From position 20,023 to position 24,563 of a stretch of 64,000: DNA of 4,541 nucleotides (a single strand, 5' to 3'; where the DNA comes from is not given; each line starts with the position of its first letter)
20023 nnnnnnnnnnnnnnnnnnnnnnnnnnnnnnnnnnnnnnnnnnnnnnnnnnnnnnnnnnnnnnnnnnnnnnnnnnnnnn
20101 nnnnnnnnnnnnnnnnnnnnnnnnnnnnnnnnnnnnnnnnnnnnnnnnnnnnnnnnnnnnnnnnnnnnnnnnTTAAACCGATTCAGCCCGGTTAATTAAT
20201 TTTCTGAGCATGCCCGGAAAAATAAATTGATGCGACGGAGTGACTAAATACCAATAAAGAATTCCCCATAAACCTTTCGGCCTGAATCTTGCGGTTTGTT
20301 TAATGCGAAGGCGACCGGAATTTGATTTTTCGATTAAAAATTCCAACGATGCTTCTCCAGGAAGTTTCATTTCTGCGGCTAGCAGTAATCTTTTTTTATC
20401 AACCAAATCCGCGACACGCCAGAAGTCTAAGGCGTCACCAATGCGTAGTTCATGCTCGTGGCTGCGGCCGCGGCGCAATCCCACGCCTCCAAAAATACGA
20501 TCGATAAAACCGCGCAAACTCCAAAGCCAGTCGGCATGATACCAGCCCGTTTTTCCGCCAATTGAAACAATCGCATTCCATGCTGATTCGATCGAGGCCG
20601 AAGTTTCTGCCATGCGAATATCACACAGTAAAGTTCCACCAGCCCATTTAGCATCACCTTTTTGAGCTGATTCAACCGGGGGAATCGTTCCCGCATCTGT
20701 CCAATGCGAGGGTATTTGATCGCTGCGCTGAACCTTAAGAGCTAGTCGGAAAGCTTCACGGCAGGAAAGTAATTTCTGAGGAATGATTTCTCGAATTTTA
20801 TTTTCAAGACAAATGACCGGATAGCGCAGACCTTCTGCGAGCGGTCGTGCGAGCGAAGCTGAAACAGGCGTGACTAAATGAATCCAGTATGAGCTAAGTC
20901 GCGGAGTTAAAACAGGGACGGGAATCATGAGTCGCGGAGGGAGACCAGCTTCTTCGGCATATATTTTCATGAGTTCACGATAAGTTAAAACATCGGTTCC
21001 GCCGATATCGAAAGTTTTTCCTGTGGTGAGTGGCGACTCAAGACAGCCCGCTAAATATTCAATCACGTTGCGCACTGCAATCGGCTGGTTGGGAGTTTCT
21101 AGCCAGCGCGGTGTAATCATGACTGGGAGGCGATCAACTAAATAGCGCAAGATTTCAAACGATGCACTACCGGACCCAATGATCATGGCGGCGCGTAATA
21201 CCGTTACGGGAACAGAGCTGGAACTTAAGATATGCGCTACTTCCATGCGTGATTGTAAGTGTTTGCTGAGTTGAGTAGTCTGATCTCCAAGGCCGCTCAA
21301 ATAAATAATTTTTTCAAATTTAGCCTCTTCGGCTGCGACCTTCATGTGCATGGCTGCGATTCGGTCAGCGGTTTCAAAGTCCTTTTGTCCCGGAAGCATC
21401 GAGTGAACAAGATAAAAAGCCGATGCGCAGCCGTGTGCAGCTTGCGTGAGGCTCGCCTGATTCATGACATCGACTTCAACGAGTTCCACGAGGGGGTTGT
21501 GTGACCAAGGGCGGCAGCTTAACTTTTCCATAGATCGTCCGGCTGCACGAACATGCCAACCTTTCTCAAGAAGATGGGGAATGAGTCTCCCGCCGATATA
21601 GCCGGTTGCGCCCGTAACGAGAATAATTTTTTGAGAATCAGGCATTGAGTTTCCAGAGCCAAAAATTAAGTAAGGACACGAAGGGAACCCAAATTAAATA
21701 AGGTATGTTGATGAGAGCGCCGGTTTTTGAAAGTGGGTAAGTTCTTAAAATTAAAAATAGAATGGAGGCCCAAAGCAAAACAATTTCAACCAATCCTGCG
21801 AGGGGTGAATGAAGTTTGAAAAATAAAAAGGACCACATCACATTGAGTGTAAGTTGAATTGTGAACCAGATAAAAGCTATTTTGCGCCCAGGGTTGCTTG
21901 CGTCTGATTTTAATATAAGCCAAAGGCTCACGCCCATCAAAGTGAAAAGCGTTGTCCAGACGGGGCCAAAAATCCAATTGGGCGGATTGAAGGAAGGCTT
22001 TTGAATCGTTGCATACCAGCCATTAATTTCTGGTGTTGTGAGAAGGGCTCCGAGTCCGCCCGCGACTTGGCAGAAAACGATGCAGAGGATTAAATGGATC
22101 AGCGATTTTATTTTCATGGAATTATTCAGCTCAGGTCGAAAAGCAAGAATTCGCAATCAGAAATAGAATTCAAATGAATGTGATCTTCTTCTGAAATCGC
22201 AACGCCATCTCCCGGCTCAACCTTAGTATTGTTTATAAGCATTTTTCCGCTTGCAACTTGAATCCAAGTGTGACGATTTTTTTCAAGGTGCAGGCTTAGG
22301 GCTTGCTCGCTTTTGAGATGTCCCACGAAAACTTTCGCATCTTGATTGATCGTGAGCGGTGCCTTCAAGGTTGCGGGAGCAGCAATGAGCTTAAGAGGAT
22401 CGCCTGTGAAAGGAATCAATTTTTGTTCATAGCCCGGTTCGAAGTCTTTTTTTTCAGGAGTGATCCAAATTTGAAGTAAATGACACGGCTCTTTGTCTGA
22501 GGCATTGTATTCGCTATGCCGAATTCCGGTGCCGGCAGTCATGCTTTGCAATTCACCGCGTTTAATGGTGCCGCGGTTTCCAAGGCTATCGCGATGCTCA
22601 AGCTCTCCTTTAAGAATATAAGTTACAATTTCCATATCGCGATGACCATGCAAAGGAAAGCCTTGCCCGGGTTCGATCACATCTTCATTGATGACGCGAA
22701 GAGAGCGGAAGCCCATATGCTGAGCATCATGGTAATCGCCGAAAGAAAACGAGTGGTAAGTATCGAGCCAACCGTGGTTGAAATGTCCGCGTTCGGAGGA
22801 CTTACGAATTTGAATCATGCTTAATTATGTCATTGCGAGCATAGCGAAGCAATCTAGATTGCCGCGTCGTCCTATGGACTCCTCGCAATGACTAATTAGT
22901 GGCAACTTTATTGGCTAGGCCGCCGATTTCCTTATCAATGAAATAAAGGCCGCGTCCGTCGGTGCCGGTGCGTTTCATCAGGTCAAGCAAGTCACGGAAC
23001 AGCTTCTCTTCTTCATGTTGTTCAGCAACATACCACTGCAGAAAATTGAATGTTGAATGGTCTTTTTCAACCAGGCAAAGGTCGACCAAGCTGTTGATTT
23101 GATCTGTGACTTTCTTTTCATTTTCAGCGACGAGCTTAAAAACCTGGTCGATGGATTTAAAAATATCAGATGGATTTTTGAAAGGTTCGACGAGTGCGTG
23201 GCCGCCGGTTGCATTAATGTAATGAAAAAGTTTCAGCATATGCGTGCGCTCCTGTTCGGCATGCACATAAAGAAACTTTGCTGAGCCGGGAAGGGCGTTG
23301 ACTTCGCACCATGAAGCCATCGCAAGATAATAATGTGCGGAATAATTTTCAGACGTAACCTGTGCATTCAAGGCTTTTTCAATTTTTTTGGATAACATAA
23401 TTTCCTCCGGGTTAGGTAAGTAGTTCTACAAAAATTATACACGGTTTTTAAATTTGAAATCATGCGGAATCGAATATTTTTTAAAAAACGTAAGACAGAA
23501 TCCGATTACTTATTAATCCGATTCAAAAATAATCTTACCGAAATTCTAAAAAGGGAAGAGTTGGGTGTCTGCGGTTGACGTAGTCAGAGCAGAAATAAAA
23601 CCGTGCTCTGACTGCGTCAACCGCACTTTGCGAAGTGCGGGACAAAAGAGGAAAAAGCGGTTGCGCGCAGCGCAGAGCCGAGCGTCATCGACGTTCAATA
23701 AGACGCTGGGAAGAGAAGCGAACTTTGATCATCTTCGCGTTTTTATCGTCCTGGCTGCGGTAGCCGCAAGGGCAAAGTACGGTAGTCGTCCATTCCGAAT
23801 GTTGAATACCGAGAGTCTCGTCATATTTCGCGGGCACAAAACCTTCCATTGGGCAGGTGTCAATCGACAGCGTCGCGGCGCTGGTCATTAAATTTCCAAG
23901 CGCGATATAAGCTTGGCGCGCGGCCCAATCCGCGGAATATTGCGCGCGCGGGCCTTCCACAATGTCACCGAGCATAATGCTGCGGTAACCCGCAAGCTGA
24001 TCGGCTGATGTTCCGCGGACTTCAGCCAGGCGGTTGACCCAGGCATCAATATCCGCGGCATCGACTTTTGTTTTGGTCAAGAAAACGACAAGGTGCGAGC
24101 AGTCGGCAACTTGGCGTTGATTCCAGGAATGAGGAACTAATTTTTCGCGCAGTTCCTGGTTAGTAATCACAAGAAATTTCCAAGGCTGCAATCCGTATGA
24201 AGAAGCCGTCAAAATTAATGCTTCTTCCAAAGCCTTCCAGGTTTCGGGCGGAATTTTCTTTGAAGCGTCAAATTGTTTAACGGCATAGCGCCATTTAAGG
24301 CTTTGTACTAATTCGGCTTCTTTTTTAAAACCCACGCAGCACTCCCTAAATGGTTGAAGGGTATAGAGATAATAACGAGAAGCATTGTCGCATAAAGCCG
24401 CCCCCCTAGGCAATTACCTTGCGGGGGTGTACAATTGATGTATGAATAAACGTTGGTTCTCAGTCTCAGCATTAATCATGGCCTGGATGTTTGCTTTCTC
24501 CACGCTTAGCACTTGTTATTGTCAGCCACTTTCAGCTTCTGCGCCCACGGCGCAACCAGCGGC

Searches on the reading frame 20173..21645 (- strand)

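Call 103: search_protein_families(library=pfam, max_evalue=0.000001, proteins=[window:20173-21645:-])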
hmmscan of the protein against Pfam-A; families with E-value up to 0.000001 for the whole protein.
window:20173-21645:- (490 aa): 4 families
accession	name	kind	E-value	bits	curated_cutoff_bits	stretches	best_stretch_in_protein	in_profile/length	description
PF11066.14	DUF2867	-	2.4e-34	119.1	27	1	334-479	1-142/142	Protein of unknown function (DUF2867)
PF05368.20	NmrA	-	1.4e-13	51.5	27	1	5-154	2-152/298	NmrA-like family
PF13460.12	NAD_binding_10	-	1.8e-13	51.2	27.2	1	12-155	1-146/184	NAD(P)H-binding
PF01370.27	Epimerase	-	1.7e-07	31.4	20.9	1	8-71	1-61/240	NAD dependent epimerase/dehydratase family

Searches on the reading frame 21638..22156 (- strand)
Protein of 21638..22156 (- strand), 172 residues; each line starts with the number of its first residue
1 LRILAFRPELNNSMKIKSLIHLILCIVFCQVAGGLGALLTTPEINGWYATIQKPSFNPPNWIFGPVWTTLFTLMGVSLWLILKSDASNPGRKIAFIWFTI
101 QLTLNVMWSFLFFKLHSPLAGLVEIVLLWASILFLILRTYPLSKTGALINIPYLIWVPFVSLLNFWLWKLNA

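Call 103: search_protein_families(library=pfam, max_evalue=0.000001, proteins=[window:21638-22156:-])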
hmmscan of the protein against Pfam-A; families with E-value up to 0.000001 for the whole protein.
window:21638-22156:- (172 aa): 1 family
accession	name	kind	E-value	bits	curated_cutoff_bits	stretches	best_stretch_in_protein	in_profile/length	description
PF03073.20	TspO_MBR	-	6.5e-45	152.9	24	1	25-168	1-144/145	TspO/MBR family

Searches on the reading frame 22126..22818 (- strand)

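Call 103: search_protein_families(library=pfam, max_evalue=0.000001, proteins=[window:22126-22818:-])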
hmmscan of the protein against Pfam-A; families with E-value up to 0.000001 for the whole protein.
window:22126-22818:- (230 aa): 3 families
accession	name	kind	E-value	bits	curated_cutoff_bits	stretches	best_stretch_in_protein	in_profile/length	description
PF02678.22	Pirin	-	4.8e-36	123.5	26.1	1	7-119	5-108/108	Pirin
PF17954.7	Pirin_C_2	-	7.8e-25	87.3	22.9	1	144-229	1-86/86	Quercetinase C-terminal cupin domain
PF07883.17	Cupin_2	-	5.6e-08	32.8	27.2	1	47-117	4-69/70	Cupin domain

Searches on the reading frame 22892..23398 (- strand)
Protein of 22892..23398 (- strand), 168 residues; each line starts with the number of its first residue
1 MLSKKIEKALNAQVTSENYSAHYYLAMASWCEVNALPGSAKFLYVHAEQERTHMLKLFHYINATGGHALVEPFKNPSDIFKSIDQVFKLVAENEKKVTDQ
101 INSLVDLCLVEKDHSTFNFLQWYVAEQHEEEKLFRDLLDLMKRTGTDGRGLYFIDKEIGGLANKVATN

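Call 103: search_protein_families(library=pfam, max_evalue=0.000001, proteins=[window:22892-23398:-])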
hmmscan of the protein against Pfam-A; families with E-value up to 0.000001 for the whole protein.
window:22892-23398:- (168 aa): 1 family
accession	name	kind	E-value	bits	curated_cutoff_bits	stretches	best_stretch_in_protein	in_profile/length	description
PF00210.30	Ferritin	-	5.1e-39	133.9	24.5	1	8-143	2-141/142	Ferritin-like domain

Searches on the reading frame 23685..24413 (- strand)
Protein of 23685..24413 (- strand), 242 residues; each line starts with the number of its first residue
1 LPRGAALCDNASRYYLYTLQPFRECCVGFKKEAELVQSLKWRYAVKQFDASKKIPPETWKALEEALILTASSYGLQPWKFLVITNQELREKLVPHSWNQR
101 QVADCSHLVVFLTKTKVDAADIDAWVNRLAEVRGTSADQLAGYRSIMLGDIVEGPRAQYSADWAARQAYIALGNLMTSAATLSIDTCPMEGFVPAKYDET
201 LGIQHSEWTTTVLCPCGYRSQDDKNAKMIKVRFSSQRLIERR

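Call 103: search_protein_families(library=pfam, max_evalue=0.000001, proteins=[window:23685-24413:-])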
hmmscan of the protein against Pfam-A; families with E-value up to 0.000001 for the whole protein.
window:23685-24413:- (242 aa): 1 family
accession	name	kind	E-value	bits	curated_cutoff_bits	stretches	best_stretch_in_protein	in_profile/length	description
PF00881.29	Nitroreductase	-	4e-24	86.1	23.5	1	39-218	1-167/167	Nitroreductase family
